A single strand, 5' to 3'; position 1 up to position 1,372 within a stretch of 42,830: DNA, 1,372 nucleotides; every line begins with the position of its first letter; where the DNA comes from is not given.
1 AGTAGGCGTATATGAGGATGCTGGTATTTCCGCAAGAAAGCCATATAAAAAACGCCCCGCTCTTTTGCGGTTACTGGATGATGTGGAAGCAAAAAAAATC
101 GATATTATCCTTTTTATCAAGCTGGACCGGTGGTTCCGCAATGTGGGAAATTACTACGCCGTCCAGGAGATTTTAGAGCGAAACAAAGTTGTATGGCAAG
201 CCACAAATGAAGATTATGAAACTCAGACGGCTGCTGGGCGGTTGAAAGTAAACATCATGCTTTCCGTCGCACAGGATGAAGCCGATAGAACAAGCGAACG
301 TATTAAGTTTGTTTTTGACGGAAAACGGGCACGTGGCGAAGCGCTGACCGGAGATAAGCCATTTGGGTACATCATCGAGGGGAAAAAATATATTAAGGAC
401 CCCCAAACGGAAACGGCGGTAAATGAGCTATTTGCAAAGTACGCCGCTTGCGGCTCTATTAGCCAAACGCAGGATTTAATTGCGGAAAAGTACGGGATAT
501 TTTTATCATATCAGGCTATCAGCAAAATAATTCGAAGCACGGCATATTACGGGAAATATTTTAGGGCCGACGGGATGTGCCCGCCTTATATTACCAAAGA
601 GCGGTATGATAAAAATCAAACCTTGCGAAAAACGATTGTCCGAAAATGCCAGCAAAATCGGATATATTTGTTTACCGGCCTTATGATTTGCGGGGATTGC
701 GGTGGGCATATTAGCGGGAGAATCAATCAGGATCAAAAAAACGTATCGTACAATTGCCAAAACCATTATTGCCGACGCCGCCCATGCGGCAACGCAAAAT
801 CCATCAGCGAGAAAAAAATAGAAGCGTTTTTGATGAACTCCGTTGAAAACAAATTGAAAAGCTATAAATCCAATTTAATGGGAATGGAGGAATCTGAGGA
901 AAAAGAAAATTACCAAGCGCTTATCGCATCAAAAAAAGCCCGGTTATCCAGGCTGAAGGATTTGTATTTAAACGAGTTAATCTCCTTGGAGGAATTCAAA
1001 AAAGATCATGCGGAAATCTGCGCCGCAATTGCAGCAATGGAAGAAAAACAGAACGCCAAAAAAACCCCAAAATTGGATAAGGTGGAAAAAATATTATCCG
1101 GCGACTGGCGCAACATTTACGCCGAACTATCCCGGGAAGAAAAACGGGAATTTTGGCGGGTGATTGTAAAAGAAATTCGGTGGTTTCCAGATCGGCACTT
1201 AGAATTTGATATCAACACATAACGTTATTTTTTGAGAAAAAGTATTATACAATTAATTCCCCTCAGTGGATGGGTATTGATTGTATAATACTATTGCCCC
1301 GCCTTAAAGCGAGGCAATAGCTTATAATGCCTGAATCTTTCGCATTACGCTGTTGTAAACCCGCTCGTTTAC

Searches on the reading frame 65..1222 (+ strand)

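Call 10: search_protein_families(library=pfam, proteins=[window:65-1222:+], max_evalue=0.01)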
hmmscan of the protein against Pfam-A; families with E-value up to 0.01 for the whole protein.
window:65-1222:+ (385 aa): 3 families
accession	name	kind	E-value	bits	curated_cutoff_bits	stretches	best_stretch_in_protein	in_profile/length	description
PF00239.26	Resolvase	-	6.7e-12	46.2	23.3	1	2-92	54-144/145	Resolvase, N terminal domain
PF13408.12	Zn_ribbon_recom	-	2.4e-11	44.3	25.3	1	202-259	1-56/58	Recombinase zinc beta ribbon domain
PF07508.19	Recombinase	-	6.1e-05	23.6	21.1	1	114-189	2-100/102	Recombinase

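Call 11: search_protein_families(library=phrogs, proteins=[window:65-1222:+], max_evalue=0.01)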
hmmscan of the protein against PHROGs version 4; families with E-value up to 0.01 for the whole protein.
window:65-1222:+ (385 aa): 3 families
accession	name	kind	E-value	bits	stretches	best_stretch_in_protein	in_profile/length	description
phrog_95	-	integration and excision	2.1e-74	252.3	1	2-378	147-560/651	integrase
phrog_125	-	DNA, RNA and nucleotide metabolism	4.6e-11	43.7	1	2-118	67-168/254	DNA invertase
phrog_7701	-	DNA, RNA and nucleotide metabolism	2.7e-07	31.9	1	98-197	4-94/137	DNA invertase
